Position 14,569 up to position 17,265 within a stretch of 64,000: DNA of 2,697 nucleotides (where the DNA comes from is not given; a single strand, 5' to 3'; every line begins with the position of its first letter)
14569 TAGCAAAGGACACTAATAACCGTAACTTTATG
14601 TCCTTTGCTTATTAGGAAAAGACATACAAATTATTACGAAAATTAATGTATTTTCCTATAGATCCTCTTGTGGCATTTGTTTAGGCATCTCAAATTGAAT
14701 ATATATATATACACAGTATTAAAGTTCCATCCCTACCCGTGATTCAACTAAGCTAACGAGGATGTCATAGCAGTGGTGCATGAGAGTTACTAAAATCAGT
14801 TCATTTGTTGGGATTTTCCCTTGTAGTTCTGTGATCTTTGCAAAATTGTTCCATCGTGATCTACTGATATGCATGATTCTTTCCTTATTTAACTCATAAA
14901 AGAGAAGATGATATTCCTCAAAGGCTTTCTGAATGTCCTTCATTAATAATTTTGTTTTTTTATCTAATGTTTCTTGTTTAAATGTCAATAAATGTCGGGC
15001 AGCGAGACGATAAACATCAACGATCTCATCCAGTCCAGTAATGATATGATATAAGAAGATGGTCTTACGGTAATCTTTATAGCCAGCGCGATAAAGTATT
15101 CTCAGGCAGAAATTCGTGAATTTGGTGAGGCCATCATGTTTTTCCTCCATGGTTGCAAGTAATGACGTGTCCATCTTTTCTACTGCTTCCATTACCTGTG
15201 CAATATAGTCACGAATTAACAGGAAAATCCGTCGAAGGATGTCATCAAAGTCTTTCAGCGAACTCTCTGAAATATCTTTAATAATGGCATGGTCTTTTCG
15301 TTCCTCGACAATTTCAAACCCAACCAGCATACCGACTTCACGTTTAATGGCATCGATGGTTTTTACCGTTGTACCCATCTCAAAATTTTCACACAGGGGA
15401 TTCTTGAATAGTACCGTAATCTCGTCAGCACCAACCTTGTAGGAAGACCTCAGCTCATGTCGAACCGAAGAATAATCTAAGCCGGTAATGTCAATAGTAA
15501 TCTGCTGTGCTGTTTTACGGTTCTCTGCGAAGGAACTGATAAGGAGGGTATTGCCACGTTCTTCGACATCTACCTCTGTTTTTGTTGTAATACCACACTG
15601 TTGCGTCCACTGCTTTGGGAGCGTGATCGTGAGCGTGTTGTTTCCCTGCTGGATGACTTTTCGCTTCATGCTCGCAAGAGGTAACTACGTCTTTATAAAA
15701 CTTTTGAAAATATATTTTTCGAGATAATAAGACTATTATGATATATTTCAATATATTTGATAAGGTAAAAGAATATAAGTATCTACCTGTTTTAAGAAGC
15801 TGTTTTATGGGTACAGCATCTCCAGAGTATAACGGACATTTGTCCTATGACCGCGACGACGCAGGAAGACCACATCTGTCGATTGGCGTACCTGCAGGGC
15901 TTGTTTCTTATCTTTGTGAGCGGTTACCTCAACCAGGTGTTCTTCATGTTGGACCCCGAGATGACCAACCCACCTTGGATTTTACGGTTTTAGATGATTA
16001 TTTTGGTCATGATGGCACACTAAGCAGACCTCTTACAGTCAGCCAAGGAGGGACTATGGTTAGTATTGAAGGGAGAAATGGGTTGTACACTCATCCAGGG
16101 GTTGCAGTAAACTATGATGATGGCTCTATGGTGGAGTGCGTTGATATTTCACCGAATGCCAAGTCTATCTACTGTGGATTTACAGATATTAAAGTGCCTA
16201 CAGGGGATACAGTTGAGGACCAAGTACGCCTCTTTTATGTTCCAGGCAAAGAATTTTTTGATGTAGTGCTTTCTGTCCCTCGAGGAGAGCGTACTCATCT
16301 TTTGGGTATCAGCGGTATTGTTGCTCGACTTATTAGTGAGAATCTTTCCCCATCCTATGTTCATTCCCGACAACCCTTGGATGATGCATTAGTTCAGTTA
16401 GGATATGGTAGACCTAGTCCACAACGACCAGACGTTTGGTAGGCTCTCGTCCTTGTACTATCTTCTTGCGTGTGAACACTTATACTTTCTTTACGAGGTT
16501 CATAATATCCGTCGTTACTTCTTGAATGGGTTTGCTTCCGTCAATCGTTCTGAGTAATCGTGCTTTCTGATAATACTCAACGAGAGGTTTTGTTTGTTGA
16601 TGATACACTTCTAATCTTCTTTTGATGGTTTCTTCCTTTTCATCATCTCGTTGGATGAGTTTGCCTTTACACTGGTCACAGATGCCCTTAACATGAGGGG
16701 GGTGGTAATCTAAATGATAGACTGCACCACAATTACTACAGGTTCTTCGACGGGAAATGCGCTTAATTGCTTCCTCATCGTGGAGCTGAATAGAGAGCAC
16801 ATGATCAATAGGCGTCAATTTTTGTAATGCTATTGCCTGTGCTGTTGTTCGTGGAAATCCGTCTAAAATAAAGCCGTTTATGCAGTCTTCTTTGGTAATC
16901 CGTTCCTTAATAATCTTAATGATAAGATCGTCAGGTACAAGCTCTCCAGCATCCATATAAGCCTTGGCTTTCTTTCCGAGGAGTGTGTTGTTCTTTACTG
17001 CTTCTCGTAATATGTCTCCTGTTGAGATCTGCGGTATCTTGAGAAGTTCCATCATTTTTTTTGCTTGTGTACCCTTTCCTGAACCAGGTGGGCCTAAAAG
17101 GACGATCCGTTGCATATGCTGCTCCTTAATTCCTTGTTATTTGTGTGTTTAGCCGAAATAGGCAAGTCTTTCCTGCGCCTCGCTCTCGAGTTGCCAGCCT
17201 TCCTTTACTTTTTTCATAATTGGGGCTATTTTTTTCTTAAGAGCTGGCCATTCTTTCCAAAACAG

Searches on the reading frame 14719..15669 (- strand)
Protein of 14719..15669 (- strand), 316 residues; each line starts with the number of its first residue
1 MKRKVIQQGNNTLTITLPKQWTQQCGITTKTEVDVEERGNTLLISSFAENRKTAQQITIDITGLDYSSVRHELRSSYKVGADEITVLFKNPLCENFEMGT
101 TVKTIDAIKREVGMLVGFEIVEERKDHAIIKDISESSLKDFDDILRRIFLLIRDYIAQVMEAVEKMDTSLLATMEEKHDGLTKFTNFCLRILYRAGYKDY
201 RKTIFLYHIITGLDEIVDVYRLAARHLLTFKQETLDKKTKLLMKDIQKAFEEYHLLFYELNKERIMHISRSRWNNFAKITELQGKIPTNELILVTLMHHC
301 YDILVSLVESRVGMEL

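Call 92: search_protein_families(library=pfam, proteins=[window:14719-15669:-], max_evalue=0.00001)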
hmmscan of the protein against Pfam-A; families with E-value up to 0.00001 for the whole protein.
window:14719-15669:- (316 aa): 1 family
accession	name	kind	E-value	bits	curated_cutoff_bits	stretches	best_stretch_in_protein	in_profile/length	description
PF04014.23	MazE_antitoxin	-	9e-06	26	24.7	0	6-44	1-40/48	Antidote-toxin recognition MazE, bacterial antitoxin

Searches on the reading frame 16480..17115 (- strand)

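Call 92: search_protein_families(library=pfam, proteins=[window:16480-17115:-], max_evalue=0.00001)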
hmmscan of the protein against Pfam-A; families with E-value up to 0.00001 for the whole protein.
window:16480-17115:- (211 aa): 5 families
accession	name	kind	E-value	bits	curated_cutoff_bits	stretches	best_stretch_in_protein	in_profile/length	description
PF00406.28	ADK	-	1e-52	178.7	26.8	1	6-185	1-149/151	Adenylate kinase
PF13207.12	AAA_17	-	1.6e-27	96.9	27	1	7-125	1-124/136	AAA domain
PF05191.20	ADK_lid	-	9e-17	61.1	26.6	1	123-158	1-36/36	Adenylate kinase, active site lid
PF17213.9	Hydin_ADK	-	1.6e-07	32.1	27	0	59-86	168-195/196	Hydin Adenylate kinase-like domain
PF13238.12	AAA_18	-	6.4e-07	30.3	29.4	1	4-126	1-114/128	AAA domain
